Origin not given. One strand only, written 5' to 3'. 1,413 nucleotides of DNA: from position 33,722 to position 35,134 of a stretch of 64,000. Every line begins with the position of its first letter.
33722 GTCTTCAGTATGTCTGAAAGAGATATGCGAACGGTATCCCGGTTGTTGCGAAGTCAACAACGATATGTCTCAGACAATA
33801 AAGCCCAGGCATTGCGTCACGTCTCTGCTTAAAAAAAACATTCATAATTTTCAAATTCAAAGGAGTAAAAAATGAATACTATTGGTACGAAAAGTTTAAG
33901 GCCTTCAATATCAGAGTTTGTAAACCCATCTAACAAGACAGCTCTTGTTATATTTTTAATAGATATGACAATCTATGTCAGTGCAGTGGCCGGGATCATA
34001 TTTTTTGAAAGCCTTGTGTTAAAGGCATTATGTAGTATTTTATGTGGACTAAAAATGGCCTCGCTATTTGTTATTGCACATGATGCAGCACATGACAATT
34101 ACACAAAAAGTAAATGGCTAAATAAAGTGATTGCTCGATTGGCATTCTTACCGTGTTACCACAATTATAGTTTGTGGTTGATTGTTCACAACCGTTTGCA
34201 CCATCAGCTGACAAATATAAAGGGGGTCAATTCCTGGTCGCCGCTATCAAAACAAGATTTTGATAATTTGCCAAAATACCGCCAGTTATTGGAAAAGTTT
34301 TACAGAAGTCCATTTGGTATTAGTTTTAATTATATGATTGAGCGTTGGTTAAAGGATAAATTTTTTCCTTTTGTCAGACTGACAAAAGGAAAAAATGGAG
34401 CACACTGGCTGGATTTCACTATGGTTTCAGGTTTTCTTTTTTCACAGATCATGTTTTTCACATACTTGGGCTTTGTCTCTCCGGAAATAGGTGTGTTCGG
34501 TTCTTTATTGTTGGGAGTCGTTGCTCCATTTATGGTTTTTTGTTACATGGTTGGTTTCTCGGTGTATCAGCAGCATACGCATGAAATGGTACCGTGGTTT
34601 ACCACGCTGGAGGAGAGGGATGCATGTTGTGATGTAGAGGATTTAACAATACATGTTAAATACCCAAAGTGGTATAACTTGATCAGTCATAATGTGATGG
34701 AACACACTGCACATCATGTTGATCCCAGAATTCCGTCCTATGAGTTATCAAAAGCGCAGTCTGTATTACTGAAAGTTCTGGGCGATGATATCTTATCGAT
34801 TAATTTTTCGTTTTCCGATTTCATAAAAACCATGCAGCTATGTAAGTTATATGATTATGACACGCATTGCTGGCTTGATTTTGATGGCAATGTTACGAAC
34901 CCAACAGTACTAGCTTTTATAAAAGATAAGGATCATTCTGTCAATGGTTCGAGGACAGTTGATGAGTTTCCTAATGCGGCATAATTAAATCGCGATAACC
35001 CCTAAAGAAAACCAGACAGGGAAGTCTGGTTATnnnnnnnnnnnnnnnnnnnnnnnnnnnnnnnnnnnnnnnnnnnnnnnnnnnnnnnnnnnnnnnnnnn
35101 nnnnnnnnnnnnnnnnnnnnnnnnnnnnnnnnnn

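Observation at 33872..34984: Desaturase in the signal-synthase operon predicts a modified (dienoic) DSF-family signal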

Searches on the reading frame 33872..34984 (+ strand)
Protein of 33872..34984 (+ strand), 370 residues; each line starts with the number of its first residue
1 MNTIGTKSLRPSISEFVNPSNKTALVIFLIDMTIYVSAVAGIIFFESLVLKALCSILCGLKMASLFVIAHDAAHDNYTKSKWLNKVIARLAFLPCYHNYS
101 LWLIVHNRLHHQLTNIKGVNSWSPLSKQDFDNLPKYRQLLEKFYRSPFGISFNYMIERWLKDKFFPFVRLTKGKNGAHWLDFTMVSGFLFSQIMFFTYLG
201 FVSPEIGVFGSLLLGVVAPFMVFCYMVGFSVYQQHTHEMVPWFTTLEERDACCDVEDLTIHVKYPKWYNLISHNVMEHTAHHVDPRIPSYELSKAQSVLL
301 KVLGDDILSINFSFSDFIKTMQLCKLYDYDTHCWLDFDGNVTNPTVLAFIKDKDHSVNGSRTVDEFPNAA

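Call 3: search_protein_families(library=pfam, proteins=[window:33872-34984:+])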
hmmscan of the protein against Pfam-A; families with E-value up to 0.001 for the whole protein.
window:33872-34984:+ (370 aa): 1 family
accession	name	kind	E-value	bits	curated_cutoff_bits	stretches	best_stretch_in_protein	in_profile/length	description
PF00487.30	FA_desaturase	-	1.2e-24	87.9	29.7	1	51-309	6-248/253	Fatty acid desaturase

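Call 4: search_protein_families(library=ncbifam, proteins=[window:33872-34984:+])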
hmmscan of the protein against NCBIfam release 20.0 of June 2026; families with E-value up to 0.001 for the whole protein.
window:33872-34984:+ (370 aa): 4 families
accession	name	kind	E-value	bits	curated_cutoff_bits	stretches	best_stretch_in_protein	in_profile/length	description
NF052548.1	FAdesatDesABac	equivalog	1.6e-12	47.2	500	1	7-299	8-292/328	Delta(5) desaturase DesA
NF052549.1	FAdesatDesBBac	equivalog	3.2e-10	39.8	500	1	24-289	29-279/340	Delta(10) desaturase DesB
NF041365.1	GntB_guanitoxin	equivalog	6e-07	29.2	380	0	13-112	13-111/308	guanitoxin biosynthesis L-arginine gamma (S) hydroxylase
NF045688.1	BCarotHydoxCrtR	equivalog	0.00063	18.9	475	0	13-112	13-112/297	beta-carotene hydroxylase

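Call 6: find_homologous_proteins(query=window:33872-34981:+, max_evalue=0.00001)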
Query window:33872-34981:+ (370 aa): 218 proteins with E <= 0.00001 among 2034 candidates; the best 120 are listed.
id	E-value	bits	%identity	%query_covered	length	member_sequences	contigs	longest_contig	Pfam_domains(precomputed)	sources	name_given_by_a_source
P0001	3.8e-255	864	100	100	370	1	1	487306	PF00487.31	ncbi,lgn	-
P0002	1.4e-151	523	63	94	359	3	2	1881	PF00487.31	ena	-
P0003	1.8e-149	516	63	92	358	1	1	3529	PF00487.31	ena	-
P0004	1.8e-148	513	60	94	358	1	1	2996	PF00487.31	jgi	-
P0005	1.2e-147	510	60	94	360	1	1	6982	PF00487.31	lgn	-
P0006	1.0e-142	494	60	94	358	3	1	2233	PF00487.31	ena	-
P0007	1.0e-141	491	59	97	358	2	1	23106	PF00487.31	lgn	-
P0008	4.7e-140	485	58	94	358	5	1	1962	PF00487.31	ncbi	-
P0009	1.2e-137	477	58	93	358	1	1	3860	PF00487.31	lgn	-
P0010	4.1e-135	469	59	94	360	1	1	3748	PF00487.31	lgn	-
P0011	1.1e-134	467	56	94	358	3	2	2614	PF00487.31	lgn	-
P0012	1.3e-133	464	57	94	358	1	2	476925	PF00487.31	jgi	jgi:acyl-lipid omega-6 desaturase (Delta-12 desaturase)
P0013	1.9e-133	463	55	93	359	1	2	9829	PF00487.31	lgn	-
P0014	5.8e-133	462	54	94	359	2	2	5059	PF00487.31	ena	-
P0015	5.8e-133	462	55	96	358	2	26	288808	PF00487.31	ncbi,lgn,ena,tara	tara:strand:+ start:5265 stop:6341 length:1077 start_codon:yes stop_codon:yes gene_type:complete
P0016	6.6e-133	461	55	94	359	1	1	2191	PF00487.31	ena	-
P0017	9.2e-132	458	56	94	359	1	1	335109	PF00487.31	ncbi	-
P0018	1.2e-131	457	54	94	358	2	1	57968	PF00487.31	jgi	jgi:acyl-lipid omega-6 desaturase (Delta-12 desaturase)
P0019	1.4e-131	457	56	94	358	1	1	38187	PF00487.31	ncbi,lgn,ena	-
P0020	1.4e-131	457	53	97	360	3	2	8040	PF00487.31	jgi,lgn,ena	-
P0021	1.0e-130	454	53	94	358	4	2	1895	PF00487.31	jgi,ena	-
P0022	2.0e-130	453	53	94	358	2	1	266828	PF00487.31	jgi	jgi:acyl-lipid omega-6 desaturase (Delta-12 desaturase)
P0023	4.5e-130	452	54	95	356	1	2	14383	PF00487.31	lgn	-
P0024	1.9e-129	450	56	94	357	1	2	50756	PF00487.31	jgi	jgi:acyl-lipid omega-6 desaturase (Delta-12 desaturase)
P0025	2.9e-129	449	54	94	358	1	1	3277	PF00487.31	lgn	-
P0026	3.9e-129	449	54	94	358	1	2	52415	PF00487.31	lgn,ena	-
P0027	6.0e-129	448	52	94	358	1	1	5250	PF00487.31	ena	-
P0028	1.1e-128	448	52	94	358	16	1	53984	PF00487.31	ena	-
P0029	1.1e-128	448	52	96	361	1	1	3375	PF00487.31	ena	-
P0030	2.7e-128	446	53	94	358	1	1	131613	PF00487.31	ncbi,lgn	-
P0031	4.4e-128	446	52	93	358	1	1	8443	PF00487.31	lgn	-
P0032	1.1e-127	444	52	95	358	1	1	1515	PF00487.31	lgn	-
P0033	1.4e-127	444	51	94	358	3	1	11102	PF00487.31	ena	-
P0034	8.7e-127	441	54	92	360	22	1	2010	PF00487.31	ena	-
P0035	1.5e-126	441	51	100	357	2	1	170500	PF00487.31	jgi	jgi:acyl-lipid omega-6 desaturase (Delta-12 desaturase)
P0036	2.4e-126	440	54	92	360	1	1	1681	PF00487.31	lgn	-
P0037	3.8e-126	439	53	94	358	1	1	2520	PF00487.31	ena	-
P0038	4.5e-126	439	53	96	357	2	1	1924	PF00487.31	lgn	-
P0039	5.9e-126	439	52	94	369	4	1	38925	PF00487.31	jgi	jgi:omega-6 fatty acid desaturase (delta-12 desaturase)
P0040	6.2e-126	439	53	96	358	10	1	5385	PF00487.31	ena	-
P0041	2.6e-125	436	53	96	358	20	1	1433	PF00487.31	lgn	-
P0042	6.0e-125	435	51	94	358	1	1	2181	PF00487.31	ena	-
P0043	7.9e-125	435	53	92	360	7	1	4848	PF00487.31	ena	-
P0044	8.1e-125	435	55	93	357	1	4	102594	PF00487.31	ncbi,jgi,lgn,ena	-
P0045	6.4e-123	429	54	92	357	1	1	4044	PF00487.31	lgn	-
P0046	1.9e-122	427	52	94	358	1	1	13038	PF00487.31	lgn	-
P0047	6.3e-122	425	50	95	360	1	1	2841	PF00487.31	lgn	-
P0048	7.3e-122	425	51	94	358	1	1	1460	PF00487.31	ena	-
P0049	9.2e-122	425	49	94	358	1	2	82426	PF00487.31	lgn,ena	-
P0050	1.1e-121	425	51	93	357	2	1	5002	PF00487.31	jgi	jgi:acyl-lipid omega-6 desaturase (Delta-12 desaturase)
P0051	1.3e-121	424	51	98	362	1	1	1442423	PF00487.31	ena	-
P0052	2.0e-121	424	52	93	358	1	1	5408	PF00487.31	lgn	-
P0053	2.1e-121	424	54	92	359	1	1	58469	PF00487.31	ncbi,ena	-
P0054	2.4e-121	423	51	95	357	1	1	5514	PF00487.31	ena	-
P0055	2.5e-121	423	52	92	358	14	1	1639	PF00487.31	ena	-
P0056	2.6e-121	423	54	92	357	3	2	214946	PF00487.31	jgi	jgi:acyl-lipid omega-6 desaturase (Delta-12 desaturase)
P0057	2.9e-121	423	50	94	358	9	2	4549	PF00487.31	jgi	jgi:omega-6 fatty acid desaturase (delta-12 desaturase)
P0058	4.6e-121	423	53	94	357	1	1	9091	PF00487.31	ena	-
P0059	5.6e-121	422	52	92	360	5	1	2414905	PF00487.31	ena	-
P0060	6.5e-121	422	51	94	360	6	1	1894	PF00487.31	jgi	jgi:omega-6 fatty acid desaturase (delta-12 desaturase)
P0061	1.0e-120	421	50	92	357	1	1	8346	PF00487.31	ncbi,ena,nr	ncbi:MAG: fatty acid desaturase [Gammaproteobacteria bacterium]|nr:fatty acid desaturase [Gammaprote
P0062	1.1e-120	421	50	94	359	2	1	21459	PF00487.31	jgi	jgi:omega-6 fatty acid desaturase (delta-12 desaturase)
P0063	2.4e-120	420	52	93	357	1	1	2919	PF00487.31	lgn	-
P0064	2.5e-120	420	51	94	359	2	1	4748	PF00487.31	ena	-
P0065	4.3e-120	419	50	93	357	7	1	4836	PF00487.31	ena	-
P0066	5.2e-120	419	51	91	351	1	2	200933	PF00487.31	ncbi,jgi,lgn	-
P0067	3.1e-119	416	54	91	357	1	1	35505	PF00487.31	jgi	jgi:acyl-lipid omega-6 desaturase (Delta-12 desaturase)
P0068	7.9e-119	415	51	92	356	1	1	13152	PF00487.31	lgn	-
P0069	1.1e-118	415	50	95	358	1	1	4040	PF00487.31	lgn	-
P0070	1.6e-118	414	49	94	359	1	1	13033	PF00487.31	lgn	-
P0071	1.7e-118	414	52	92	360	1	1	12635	PF00487.31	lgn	-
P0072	5.0e-118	413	51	94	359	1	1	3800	PF00487.31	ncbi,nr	ncbi:MAG: fatty acid desaturase [Proteobacteria bacterium]|nr:fatty acid desaturase [Pseudomonadota 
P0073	8.0e-118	412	53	93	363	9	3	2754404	PF00487.31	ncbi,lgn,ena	-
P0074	8.4e-118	412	53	92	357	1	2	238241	PF00487.31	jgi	jgi:acyl-lipid omega-6 desaturase (Delta-12 desaturase)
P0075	1.5e-117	411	52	94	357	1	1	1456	PF00487.31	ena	-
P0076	2.2e-117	410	48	94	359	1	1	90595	PF00487.31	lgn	-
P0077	3.5e-117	410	49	93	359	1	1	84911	PF00487.31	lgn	-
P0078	9.1e-117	408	50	95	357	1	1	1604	PF00487.31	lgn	-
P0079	5.5e-115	403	49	94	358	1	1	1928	PF00487.31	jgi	jgi:acyl-lipid omega-6 desaturase (Delta-12 desaturase)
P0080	6.6e-115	402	51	94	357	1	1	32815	PF00487.31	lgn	-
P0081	2.5e-114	400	52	94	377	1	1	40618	PF00487.31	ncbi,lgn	-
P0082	1.9e-113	397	50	94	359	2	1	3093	PF00487.31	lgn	-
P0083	4.1e-113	396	49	94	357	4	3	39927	PF00487.31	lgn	-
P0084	1.3e-110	388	51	85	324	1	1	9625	PF00487.31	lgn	-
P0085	1.4e-109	385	50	93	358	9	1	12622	PF00487.31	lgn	-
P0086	3.5e-109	383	47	96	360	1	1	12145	PF00487.31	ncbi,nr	ncbi:MAG: fatty acid desaturase [Thiotrichales bacterium]|nr:fatty acid desaturase [Thiotrichales ba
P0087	1.9e-108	381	47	94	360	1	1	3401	PF00487.31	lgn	-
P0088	8.5e-108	379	48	92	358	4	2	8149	PF00487.31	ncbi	-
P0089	4.7e-106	373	46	92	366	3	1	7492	PF00487.31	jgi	jgi:omega-6 fatty acid desaturase (delta-12 desaturase)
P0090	1.2e-101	359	46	94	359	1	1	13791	PF00487.31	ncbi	-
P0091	1.3e-100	355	45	94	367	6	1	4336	PF00487.31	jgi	-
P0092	9.4e-99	349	44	94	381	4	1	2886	PF00487.31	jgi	jgi:omega-6 fatty acid desaturase (delta-12 desaturase)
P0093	8.3e-98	346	47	93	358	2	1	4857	PF00487.31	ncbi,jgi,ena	jgi:omega-6 fatty acid desaturase (delta-12 desaturase)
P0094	2.2e-97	345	44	100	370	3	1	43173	PF00487.31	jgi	jgi:omega-6 fatty acid desaturase (delta-12 desaturase)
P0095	3.2e-97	344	44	94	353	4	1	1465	PF00487.31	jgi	-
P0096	5.9e-97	343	48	79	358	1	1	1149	PF00487.31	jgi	jgi:omega-6 fatty acid desaturase (delta-12 desaturase)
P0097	7.1e-97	343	42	94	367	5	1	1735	PF00487.31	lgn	-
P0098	2.7e-95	338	43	94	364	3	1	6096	PF00487.31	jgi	jgi:omega-6 fatty acid desaturase (delta-12 desaturase)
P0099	1.5e-94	335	40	94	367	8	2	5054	PF00487.31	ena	-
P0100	2.9e-94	334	43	94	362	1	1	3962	PF00487.31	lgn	-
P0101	3.2e-94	334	42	94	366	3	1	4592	PF00487.31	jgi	jgi:acyl-lipid omega-6 desaturase (Delta-12 desaturase)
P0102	1.0e-93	333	44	93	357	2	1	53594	PF00487.31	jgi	-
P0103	2.6e-93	331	42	91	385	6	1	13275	PF00487.31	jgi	jgi:acyl-lipid omega-6 desaturase (Delta-12 desaturase)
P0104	2.8e-93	331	43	92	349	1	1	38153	PF00487.31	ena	-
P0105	2.8e-93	331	45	91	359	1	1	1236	PF00487.31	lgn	-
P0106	2.9e-93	331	41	95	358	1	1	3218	PF00487.31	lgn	-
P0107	6.5e-93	330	46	79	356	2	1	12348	PF00487.31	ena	-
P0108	1.4e-92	329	43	90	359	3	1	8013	PF00487.31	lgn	-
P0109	4.4e-92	327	42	94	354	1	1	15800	PF00487.31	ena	-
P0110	2.7e-91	325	43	94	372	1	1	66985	PF00487.31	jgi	jgi:omega-6 fatty acid desaturase (delta-12 desaturase)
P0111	1.6e-90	322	44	92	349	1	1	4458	PF00487.31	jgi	jgi:acyl-lipid omega-6 desaturase (Delta-12 desaturase)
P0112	1.5e-89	319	43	79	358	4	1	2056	PF00487.31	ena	-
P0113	2.9e-89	318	41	92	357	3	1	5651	PF00487.31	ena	-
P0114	3.6e-89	318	45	90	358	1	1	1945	PF00487.31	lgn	-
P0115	2.0e-88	315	41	94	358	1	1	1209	PF00487.31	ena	-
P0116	2.8e-88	315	43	93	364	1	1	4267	PF00487.31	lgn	-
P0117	6.7e-88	313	42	91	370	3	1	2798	PF00487.31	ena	-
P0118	2.2e-87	312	41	92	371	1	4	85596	PF00487.31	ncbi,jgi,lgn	ncbi:MAG: omega-6 fatty acid desaturase (delta-12 desaturase) [Gammaproteobacteria bacterium]|jgi:om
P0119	3.4e-87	311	41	91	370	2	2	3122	PF00487.31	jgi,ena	-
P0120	5.0e-87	310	40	97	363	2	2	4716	PF00487.31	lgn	-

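Call 9: find_related_loci(query=A1, collection=genome_contigs, flank=8000)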
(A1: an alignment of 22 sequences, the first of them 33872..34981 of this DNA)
Query A1 (370 aa) in genome_contigs; peptide patterns used: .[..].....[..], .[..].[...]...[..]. (x = any residue, [..] = any of these).
599 stretches matched a pattern (row limit reached: there are more); 565 encode a relative of the query (tblastn E <= 1e-3); the best 80 are kept; 80 distinct loci.
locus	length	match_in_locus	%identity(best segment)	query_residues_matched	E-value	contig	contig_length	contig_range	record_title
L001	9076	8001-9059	60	1-353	5e-147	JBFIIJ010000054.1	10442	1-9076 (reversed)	MAG: Gammaproteobacteria bacterium isolate Mix_sand11.2021.09.Z.47 k141_1679776_length_10442_cov_7.0000, whole genome sh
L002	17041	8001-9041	53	1-347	3e-132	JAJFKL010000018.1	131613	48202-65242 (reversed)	MAG: Gammaproteobacteria bacterium isolate OFTM147 OFTM147_17, whole genome shotgun sequence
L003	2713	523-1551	54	1-343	1e-134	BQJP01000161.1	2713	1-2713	MAG: Thermodesulfobacteriota bacterium DHS20C13 DNA, sequence161, whole genome shotgun sequence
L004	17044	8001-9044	51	1-348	2e-125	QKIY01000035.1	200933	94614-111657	MAG: Gammaproteobacteria bacterium isolate SZUA-592 scaffold_49, whole genome shotgun sequence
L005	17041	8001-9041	49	1-347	7e-123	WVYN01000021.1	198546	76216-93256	MAG: Gammaproteobacteria bacterium isolate CS3-C001 C_merged_R1_(paired)_contig_27694, whole genome shotgun sequence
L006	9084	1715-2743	48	1-343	7e-118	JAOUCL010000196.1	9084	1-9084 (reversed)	MAG: Rhodospirillales bacterium isolate 24_Oct_SF_Bin19 24_Oct_SF_Bin19_scaffold_1905_c1, whole genome shotgun sequence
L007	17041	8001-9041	49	1-348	4e-116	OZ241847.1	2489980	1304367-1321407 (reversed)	MAG: Gammaproteobacteria bacterium isolate 34f7a0bb-19db-4cea-b9ee-db7566f316d0 genome assembly, chromosome: 1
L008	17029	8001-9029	47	1-343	2e-115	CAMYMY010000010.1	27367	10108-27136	MAG: uncultured Kiloniellales bacterium isolate FCS_M_Alpha_09 genome assembly, contig: scaffold_1876, whole genome shot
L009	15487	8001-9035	52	1-346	2e-114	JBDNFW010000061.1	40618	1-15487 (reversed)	MAG: Gammaproteobacteria bacterium isolate concoct.158.ELB k141_1255521, whole genome shotgun sequence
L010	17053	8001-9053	46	1-361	7e-110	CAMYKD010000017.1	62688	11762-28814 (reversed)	MAG: uncultured Kiloniellales bacterium isolate ES_M_Alpha_08 genome assembly, contig: scaffold_724, whole genome shotgu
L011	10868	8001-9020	48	6-346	4e-108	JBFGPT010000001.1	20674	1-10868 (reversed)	MAG: Gammaproteobacteria bacterium isolate Mix_sand04.2021.02.G.14 k141_1578763_length_20674_cov_8.0000, whole genome sh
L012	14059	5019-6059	39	1-347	8e-99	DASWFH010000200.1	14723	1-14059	MAG TPA_asm: Stellaceae bacterium isolate SMAG_U2784 k141_6079980, whole genome shotgun sequence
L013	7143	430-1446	42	6-343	6e-96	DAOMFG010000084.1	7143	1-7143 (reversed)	MAG TPA_asm: Methylophilaceae bacterium isolate AMR_MDS_5008 NODE_3642_length_7143_cov_4.716281, whole genome shotgun se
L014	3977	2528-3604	42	9-368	1e-94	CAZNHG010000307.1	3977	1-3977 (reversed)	MAG TPA_asm: uncultured Devosiaceae bacterium isolate SRP304980_co1_93 genome assembly, contig: NODE_27007_length_3977_c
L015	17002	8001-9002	43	7-346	2e-92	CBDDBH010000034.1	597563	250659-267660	MAG: Gammaproteobacteria bacterium isolate 61d1d6e5-7064-46a6-bc2b-d6b6240feebc genome assembly, contig: contig_34, whol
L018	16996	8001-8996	41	9-343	8e-87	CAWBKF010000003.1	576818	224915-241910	MAG: uncultured Alphaproteobacteria bacterium isolate MFD03044.bin.2.74 genome assembly, contig: contig_15861, whole gen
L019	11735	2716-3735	41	2-343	9e-87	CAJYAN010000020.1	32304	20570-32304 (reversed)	MAG TPA_asm: uncultured Gammaproteobacteria bacterium isolate SRR5242447_bin.8_MetaBAT_v2.12.1_MAG genome assembly, cont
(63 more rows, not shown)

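Call 15: find_encoding_contigs(protein=P0001, flank=3000, max_places=3)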
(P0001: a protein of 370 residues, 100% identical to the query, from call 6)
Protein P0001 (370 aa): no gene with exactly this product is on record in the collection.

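Call 20: search_protein_families(library=pfam, proteins=[L008:6166-7404:+, L008:7420-7890:+, L008:8999-9487:+, L008:9679-10707:+, L008:13369-15006:-, L008:4610-5917:+, L019:3864-5291:-, L019:5285-7147:-, L019:7111-8160:-], max_evalue=0.001)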
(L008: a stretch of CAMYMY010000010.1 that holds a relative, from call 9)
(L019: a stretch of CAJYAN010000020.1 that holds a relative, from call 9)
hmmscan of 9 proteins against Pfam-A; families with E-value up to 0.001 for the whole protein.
L008:6166-7404:+ (412 aa): 1 family
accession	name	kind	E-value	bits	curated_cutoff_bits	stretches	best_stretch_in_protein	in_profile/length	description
PF02685.22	Glucokinase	-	5.2e-103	344.8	22.1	1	102-409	1-311/314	Glucokinase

L008:7420-7890:+ (156 aa): 1 family
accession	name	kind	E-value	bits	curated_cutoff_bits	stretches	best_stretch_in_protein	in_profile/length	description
PF14539.12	DUF4442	-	3.3e-14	53.6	25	1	14-142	9-127/132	Domain of unknown function (DUF4442)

L008:8999-9487:+ (162 aa): 0 families

L008:9679-10707:+ (342 aa): 2 families
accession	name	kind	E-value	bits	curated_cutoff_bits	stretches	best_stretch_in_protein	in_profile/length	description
PF00378.25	ECH_1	-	7.8e-21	75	27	1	123-260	45-174/251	Enoyl-CoA hydratase/isomerase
PF16113.10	ECH_2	-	1.6e-08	34.9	27.2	1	131-283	48-195/335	Enoyl-CoA hydratase/isomerase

L008:13369-15006:- (545 aa): 7 families
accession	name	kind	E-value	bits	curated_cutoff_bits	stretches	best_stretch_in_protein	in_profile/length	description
PF02518.31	HATPase_c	-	1.4e-26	93.6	26.4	1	425-536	2-110/111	Histidine kinase-, DNA gyrase B-, and HSP90-like ATPase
PF00072.30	Response_reg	-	2.9e-22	79.4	30.2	1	21-132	1-108/111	Response regulator receiver domain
PF00512.31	HisKA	-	1.9e-20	73.1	26.9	1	309-378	1-66/66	His Kinase A (phospho-acceptor) domain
PF08448.16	PAS_4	-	3.1e-18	66.4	23.1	1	181-291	2-110/110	PAS fold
PF13188.13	PAS_8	-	1.1e-07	32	21.8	1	174-224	1-52/65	PAS domain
PF13426.13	PAS_9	-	1.3e-06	29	27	1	187-288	4-103/103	PAS domain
PF00989.32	PAS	-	1.5e-06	28.7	22.6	1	174-279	1-106/113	PAS fold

L008:4610-5917:+ (435 aa): 3 families
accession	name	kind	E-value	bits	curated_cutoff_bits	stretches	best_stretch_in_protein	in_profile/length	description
PF07685.20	GATase_3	-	7.2e-32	111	27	1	244-431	1-189/196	CobB/CobQ-like glutamine amidotransferase domain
PF01656.29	CbiA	-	4.5e-15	56.1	25.4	1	7-187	3-122/125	CobQ/CobB/MinD/ParA nucleotide binding domain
PF13500.12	AAA_26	-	7.2e-09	36.2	27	1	101-182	118-195/198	AAA domain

L019:3864-5291:- (475 aa): 0 families

L019:5285-7147:- (620 aa): 4 families
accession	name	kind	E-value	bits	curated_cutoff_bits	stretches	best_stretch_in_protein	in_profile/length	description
PF13519.12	VWA_2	-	6.1e-19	69.1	27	1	108-215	1-106/107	von Willebrand factor type A domain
PF00092.34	VWA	-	2.2e-12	48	23.8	1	108-268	2-162/174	von Willebrand factor type A domain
PF04056.20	Ssl1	-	6.8e-06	26.5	27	1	111-263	1-154/193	Ssl1-like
PF13424.12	TPR_12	-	9e-06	26.2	30.1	1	414-472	10-73/77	Tetratricopeptide repeat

L019:7111-8160:- (349 aa): 2 families
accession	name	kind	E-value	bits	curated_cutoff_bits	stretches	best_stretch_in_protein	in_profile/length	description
PF00092.34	VWA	-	2.4e-16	60.9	23.8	1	110-300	1-170/174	von Willebrand factor type A domain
PF13519.12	VWA_2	-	5.8e-15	56.3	27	1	111-225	1-106/107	von Willebrand factor type A domain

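Call 24: search_solved_structures(query=window:33872-34981:+, max_evalue=10)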
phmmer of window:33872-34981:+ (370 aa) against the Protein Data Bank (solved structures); distinct sequences matched with E-value up to 10: 1.
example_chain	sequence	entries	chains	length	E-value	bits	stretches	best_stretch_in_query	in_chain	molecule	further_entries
8xks_K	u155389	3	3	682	3e-08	36.3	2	50-130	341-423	Fatty acid desaturase domain-containing protein | FADL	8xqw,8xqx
